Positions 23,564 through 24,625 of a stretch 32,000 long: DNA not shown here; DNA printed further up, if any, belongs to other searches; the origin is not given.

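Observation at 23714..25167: Candidate undescribed two-gene system: 253-aa unknown protein + PIN nuclease with C-terminal extension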

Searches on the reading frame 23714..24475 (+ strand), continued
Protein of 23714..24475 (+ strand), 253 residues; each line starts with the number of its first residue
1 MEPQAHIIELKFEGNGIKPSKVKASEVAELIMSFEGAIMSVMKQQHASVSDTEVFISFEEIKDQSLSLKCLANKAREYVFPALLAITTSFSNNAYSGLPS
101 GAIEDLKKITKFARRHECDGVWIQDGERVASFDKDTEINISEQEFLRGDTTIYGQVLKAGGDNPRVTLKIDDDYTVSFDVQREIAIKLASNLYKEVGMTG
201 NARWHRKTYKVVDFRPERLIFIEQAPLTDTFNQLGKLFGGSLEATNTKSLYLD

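Call 41: find_encoding_contigs(protein=P0231, flank=8000, max_places=2)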
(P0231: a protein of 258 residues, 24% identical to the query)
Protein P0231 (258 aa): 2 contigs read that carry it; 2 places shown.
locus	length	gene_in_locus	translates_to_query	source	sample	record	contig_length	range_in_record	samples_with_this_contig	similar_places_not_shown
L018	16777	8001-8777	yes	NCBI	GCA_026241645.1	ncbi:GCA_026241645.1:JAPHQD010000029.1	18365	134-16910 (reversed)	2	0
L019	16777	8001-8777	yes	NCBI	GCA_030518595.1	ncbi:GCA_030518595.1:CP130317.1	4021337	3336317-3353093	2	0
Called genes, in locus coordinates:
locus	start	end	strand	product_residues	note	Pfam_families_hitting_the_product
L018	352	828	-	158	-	-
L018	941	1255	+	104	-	-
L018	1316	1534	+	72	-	-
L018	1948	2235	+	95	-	-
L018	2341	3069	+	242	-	-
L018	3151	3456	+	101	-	-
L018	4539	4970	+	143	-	-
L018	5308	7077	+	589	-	PF00270:DEAD, PF04851:ResIII, PF18766:SWI2_SNF2 (weak), PF00271:Helicase_C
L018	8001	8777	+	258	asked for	-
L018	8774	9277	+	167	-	PF01850:PIN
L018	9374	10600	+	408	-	-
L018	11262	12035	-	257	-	PF08378:NERD, PF01396:Zn_ribbon_Top1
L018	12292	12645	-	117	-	PF18559:Exop_C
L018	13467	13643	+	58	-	-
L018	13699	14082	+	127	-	-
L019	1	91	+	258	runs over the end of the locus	PF13340:DUF4096, PF01609:DDE_Tnp_1, PF13586:DDE_Tnp_1_2 (weak)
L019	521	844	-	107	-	-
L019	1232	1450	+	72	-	-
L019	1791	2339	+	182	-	-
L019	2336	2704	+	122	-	-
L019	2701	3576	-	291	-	-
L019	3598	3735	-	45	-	-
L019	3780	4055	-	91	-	PF00665:rve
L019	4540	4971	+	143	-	-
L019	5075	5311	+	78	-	-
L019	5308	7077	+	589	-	PF00270:DEAD, PF04851:ResIII, PF18766:SWI2_SNF2 (weak), PF00271:Helicase_C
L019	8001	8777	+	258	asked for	-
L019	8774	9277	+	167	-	PF01850:PIN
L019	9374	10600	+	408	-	-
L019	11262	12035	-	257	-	PF08378:NERD, PF01396:Zn_ribbon_Top1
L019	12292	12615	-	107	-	PF18559:Exop_C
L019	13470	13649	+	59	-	-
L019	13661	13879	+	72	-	-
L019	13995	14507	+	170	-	-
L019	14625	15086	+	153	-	-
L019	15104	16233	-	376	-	PF01527:HTH_Tnp_1, PF13518:HTH_28 (faint), PF13276:HTH_21, PF00665:rve, PF13683:rve_3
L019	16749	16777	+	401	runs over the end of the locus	PF00872:Transposase_mut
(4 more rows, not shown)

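Call 48: search_protein_families(library=phrogs, alignment_id=A3, max_evalue=0.001)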
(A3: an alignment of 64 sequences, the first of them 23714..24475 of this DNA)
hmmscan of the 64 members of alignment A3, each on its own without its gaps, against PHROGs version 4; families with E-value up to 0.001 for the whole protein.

A. member 1, window:23714-24475:+ (253 aa): 1 family
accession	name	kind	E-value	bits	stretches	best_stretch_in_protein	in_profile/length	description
phrog_19868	-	unknown function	6.4e-05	23.6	1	129-208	105-184/239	-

B. families by the number of members that match (of 64 scanned): 2 families
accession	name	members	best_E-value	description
phrog_19868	-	59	8.6e-17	-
phrog_3243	-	4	0.00014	-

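Call 49: search_dna_similar(query=window:23714-24475:+, collection=phages, mode=protein, max_evalue=0.001, max_rows=20)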
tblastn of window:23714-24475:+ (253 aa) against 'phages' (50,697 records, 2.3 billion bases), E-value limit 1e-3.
No match.

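Call 51: search_dna_similar(query=P0202, collection=phages, mode=protein, max_evalue=0.001, max_rows=20)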
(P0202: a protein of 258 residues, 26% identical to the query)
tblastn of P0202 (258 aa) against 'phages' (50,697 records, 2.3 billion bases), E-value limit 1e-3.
No match.

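Call 52: search_dna_similar(query=P0202, collection=plasmids, mode=protein, max_evalue=0.001, max_rows=30)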
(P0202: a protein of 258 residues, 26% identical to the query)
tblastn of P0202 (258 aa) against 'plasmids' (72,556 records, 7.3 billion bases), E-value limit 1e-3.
No match.

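Call 53: find_related_loci(query=A1, collection=viral_contigs, flank=8000)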
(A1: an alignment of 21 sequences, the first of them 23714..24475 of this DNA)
Query A1 (253 aa) in viral_contigs; peptide patterns used: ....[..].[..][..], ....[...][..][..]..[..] (x = any residue, [..] = any of these).
59 stretches matched a pattern, but none encodes a relative of the query by tblastn (E <= 1e-3).

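Call 56: find_related_loci(query=A4, collection=metagenome_contigs, flank=4000)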
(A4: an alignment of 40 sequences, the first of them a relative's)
Query A4 (258 aa) in metagenome_contigs; peptide patterns used: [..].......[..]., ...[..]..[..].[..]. (x = any residue, [..] = any of these).
103 stretches matched a pattern; 31 encode a relative of the query (tblastn E <= 1e-3); 31 distinct loci.
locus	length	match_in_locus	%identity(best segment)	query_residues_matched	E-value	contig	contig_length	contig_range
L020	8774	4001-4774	100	1-258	4e-173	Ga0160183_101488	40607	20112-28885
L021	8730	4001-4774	100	1-258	4e-173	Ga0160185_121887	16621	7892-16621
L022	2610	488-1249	56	1-255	2e-98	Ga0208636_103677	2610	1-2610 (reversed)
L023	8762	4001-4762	56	1-255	2e-95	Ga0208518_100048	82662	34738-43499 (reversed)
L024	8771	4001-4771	53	1-258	1e-89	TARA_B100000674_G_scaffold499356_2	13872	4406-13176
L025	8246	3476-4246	54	1-258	2e-89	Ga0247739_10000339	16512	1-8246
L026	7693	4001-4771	55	1-258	2e-89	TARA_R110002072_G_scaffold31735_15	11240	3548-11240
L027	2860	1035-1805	55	1-258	4e-91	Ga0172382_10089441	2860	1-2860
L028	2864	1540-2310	53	1-258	5e-91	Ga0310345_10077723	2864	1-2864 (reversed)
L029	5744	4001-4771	55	1-258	2e-88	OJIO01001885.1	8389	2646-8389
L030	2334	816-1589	51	1-258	2e-89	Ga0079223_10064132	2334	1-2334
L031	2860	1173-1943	51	1-258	1e-87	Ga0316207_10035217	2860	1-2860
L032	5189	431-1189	48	1-253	1e-84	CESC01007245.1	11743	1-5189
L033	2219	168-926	47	1-253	5e-87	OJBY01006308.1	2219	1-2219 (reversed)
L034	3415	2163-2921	49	2-255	5e-82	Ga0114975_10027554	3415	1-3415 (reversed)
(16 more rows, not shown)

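Call 58: search_solved_structures(query=A3, max_evalue=10, show_alignments=3)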
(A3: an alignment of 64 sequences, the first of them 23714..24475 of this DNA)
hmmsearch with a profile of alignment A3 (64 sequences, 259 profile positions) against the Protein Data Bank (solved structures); distinct sequences matched with E-value up to 10: 3.
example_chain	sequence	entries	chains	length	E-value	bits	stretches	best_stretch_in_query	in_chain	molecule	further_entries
9f5x_x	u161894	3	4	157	0.17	14.3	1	160-209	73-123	NUOP8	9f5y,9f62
8tfs_A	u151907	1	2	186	0.53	12.7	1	182-220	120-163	Rhodanese domain-containing protein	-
3sim_A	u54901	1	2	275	0.55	12.6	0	41-97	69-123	Protein, Family 18 Chitinase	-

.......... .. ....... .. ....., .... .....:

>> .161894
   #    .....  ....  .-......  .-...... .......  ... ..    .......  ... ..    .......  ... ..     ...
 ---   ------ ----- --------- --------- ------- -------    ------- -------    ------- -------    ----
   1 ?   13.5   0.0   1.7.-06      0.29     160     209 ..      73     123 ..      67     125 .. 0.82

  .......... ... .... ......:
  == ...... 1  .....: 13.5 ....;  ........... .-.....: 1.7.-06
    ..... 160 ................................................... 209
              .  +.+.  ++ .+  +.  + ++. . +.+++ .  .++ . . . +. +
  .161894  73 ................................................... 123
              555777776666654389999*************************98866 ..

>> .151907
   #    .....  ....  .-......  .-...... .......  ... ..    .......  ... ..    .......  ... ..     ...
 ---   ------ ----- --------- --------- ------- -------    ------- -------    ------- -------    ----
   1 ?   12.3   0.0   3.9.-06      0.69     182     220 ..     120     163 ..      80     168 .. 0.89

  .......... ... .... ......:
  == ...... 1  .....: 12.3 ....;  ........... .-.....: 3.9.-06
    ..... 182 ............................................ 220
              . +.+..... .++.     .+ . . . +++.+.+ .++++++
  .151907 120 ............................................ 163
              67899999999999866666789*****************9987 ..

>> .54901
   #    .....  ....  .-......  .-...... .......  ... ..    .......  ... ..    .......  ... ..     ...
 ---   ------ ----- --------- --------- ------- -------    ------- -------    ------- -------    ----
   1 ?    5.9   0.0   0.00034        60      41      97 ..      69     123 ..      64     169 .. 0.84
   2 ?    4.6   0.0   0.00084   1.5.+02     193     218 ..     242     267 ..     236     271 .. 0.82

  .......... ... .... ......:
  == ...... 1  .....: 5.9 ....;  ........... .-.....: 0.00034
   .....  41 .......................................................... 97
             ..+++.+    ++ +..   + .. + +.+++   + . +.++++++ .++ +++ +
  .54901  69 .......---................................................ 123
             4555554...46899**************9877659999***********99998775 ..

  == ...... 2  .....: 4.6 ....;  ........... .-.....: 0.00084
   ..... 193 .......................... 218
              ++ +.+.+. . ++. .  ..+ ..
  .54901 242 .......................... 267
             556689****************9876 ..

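Call 59: search_protein_families(library=ncbifam, alignment_id=A3, max_evalue=0.1)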
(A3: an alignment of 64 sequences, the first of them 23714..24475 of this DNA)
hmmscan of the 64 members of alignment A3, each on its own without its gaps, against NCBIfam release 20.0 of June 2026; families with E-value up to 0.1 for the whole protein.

A. member 1, window:23714-24475:+ (253 aa): 2 families
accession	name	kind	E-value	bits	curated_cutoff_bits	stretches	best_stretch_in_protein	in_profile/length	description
NF000937.0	PRK00092.4-3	equivalog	0.037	14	287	0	135-195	98-157/161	ribosome maturation factor RimP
NF011513.0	PRK14952.1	equivalog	0.094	11.7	737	0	139-177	188-226/596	DNA polymerase III subunits gamma/tau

B. families by the number of members that match (of 64 scanned): 27 families (the first 25 are shown)
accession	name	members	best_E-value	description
NF053583.1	LAPAL_fam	8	0.0013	LAPAL motif-containing putative phage structural protein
NF001844.0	PRK00568.1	3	0.00036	carbon storage regulator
NF000937.0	PRK00092.4-3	2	0.037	ribosome maturation factor RimP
NF000207.3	D_ala_D_ser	1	0.0018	D-alanine--D-serine ligase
NF012214.1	D_ala_D_ser_VanC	1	0.006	D-alanine--D-serine ligase VanC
TIGR00219.1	mreC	1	0.0062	rod shape-determining protein MreC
NF003093.0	PRK04017.1-4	1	0.016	hypothetical protein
TIGR01211.1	ELP3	1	0.031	tRNA uridine(34) 5-carboxymethylaminomethyl modification radical SAM/GNAT enzyme Elp3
NF045650.1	CD1247_Nterm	1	0.033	CD1247 N-terminal domain-containing protein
TIGR04494.1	c550_PedF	1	0.034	cytochrome c-550 PedF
NF001962.0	PRK00736.1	1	0.037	hypothetical protein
NF058619.1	Lipo_CAL66065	1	0.041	GFO_1091 family lipoprotein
NF045906.1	LysophlipPlaALeg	1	0.044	GDSL family lysophospholipase PlaA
NF005607.0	PRK07353.1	1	0.046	F0F1 ATP synthase subunit B'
TIGR02157.1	PA_CoA_Oxy2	1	0.047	1,2-phenylacetyl-CoA epoxidase subunit PaaB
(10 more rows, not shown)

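Call 62: search_protein_families(library=pfam, alignment_id=A5, max_evalue=0.0001)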
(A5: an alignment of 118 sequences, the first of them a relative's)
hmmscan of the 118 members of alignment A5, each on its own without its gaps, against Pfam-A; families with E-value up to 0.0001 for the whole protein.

A. member 1, L003:48-2408:+ (787 aa): 9 families
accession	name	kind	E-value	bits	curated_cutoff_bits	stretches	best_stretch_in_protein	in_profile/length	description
PF13245.12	AAA_19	-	2.1e-42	144.9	25.1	1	295-425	1-133/134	AAA domain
PF13604.12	AAA_30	-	1e-40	140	27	1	290-469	1-174/191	AAA domain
PF14490.11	HHH_RecD2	-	5.1e-39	132.5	27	1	104-194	1-92/92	ATP-dependent RecD2 DNA helicase HHH domain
PF18335.7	SH3_13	-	2.6e-22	78.8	41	1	623-687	1-65/65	ATP-dependent RecD-like DNA helicase SH3 domain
PF13538.12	UvrD_C_2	-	4.7e-18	65.2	27.4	1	708-755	1-51/52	UvrD-like helicase C-terminal domain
PF01443.25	Viral_helicase1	-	1.5e-10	41.7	21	0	309-424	2-100/228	Viral superfamily 1 RNA helicase core domain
PF13086.12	AAA_11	-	2.4e-09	37.8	27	0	291-349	2-68/257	AAA domain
PF23139.1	OB_YrrC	-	3.8e-08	33.6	27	1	3-39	40-76/76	ATP-dependent DNA helicase YrrC, OB-fold domain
PF14520.12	HHH_5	-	6.7e-06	26.9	27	0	54-98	7-51/57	Helix-hairpin-helix domain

B. families by the number of members that match (of 118 scanned): 111 families (the first 25 are shown)
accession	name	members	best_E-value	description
PF07690.21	MFS_1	3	1.1e-54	Major Facilitator Superfamily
PF12762.13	DDE_Tnp_IS1595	3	6.5e-44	ISXO2-like transposase domain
PF00593.30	TonB_dep_Rec_b-barrel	3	8.7e-33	TonB dependent receptor-like, beta-barrel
PF13641.12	Glyco_tranf_2_3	2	1.6e-37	Glycosyltransferase like family 2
PF00535.33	Glycos_transf_2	2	3.4e-35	Glycosyl transferase family 2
PF00083.30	Sugar_tr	2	3.9e-26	Sugar (and other) transporter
PF00589.27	Phage_integrase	2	5.5e-19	Phage integrase family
PF13643.11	DUF4145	2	1.4e-13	Domain of unknown function (DUF4145)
PF13401.12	AAA_22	2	2.1e-13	AAA domain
PF04545.22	Sigma70_r4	2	6.1e-13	Sigma-70, region 4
PF12760.12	Zn_ribbon_IS1595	2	4.4e-11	Transposase zinc-ribbon domain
PF07589.16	PEP-CTERM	2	3.8e-05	PEP-CTERM motif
PF01702.25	TGT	1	1.9e-155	Queuine tRNA-ribosyltransferase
PF14883.12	GHL13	1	4e-137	Hypothetical glycosyl hydrolase family 13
PF12771.13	SusD-like_2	1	7.1e-113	Starch-binding associating with outer membrane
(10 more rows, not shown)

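Call 80: fold_search(model_id=the predicted structure, library=viral)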
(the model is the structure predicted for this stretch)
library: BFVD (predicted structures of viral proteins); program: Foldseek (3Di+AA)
matches with E <= 10: 1048; with E <= 0.001: 7
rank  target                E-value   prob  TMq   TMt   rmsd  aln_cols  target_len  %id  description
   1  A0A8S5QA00            3.0e-11  1.00  0.35  0.26  12.2       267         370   13  DUF6575 domain-containing protein [Siphoviridae sp. ctoic9]
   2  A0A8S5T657            1.4e-08  1.00  0.38  0.36  12.2       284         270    9  Uncharacterized protein [Myoviridae sp. ctLIM9]
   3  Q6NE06                5.4e-08  1.00  0.44  0.31   9.0       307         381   12  Uncharacterized protein [Leptospira phage LE1]
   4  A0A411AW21            1.3e-05  1.00  0.24  0.24  15.4       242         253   12  Uncharacterized protein [Pantoea phage vB_PagM_LIET2]
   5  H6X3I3                3.0e-05  1.00  0.28  0.40  15.1       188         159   12  Uncharacterized protein [Klebsiella phage vB_KleM_RaK2]
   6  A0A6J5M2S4            1.2e-04  1.00  0.24  0.46   4.2        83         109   16  Uncharacterized protein [uncultured Caudovirales phage]
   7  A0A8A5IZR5            9.2e-04  1.00  0.25  0.15  10.4       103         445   12  (no name in the UniProt tables at hand)
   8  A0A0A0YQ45            1.3e-03  1.00  0.24  0.44   4.0        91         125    9  Uncharacterized protein [Citrobacter phage Moon]
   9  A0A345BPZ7            1.3e-03  0.80  0.22  0.26  18.0       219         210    9  (no name in the UniProt tables at hand)
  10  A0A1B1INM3            2.3e-03  1.00  0.23  0.23   4.3        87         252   13  (no name in the UniProt tables at hand)
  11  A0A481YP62            2.5e-03  0.41  0.20  0.14  19.6       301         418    7  DNA ligase [Pithovirus LCDPAC02]
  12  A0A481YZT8            3.0e-03  0.99  0.23  0.15   6.6       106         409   13  Exodeoxyribonuclease VII large subunit [Mimivirus LCMiAC01]
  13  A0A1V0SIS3            3.0e-03  0.99  0.21  0.27  17.8       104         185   15  Translation initiation factor 1A / IF-1 [Klosneuvirus KNV1]
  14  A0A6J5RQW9            4.4e-03  1.00  0.23  0.38   6.3        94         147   12  Uncharacterized protein [uncultured Caudovirales phage]
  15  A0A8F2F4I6            4.4e-03  0.75  0.20  0.16  13.4       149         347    9  DNA ligase [Stenotrophomonas phage BUCT598]
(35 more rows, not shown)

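Call 98: find_encoding_contigs(protein=P0002, flank=6000, max_places=2)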
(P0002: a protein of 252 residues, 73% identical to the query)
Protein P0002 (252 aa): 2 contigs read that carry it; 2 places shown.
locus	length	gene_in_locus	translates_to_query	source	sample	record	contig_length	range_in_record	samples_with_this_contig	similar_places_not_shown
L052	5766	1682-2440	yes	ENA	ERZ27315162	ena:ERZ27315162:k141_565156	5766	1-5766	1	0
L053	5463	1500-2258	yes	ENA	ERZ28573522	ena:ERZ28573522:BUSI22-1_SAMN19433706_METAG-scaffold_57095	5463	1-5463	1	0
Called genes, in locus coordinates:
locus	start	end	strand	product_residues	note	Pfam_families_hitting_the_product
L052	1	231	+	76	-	?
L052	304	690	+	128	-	-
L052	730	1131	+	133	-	-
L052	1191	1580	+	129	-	-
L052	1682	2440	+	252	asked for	-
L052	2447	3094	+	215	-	-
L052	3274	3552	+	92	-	-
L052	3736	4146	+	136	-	-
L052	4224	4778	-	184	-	PF05076:SUFU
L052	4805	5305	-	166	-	-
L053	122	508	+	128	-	-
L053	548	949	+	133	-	-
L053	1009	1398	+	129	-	-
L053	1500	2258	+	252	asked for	-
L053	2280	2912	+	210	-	-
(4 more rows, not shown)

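Call 99: find_encoding_contigs(protein=P0010, flank=7000, max_places=1)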
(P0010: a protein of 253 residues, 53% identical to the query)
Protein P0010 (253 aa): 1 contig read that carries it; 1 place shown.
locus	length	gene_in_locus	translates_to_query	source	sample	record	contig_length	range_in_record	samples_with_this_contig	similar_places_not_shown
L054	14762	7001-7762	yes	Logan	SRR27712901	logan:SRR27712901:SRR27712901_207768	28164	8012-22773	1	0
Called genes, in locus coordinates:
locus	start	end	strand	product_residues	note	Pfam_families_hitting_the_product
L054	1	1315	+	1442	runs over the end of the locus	PF00873:ACR_tran, PF02321:OEP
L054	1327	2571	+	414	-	PF00364:Biotin_lipoyl (faint), PF25917:BSH_RND (weak), PF25919:BSH_CusB, PF25973:BSH_CzcB (weak)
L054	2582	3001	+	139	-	PF01475:FUR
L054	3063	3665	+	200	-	PF04191:PEMT, PF04140:ICMT (weak)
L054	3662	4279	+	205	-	-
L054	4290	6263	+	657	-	PF00122:E1-E2_ATPase, PF00702:Hydrolase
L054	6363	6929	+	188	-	-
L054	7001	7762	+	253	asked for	-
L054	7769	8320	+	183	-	PF01850:PIN (weak)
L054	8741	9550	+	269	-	PF00106:adh_short, PF08659:KR, PF13561:adh_short_C2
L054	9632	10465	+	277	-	PF01887:SAM_HAT_N, PF20257:SAM_HAT_C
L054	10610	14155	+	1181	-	PF11028:TMEM260_N, PF28497:DUF8416, PF28495:TMEM260_2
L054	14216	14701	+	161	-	-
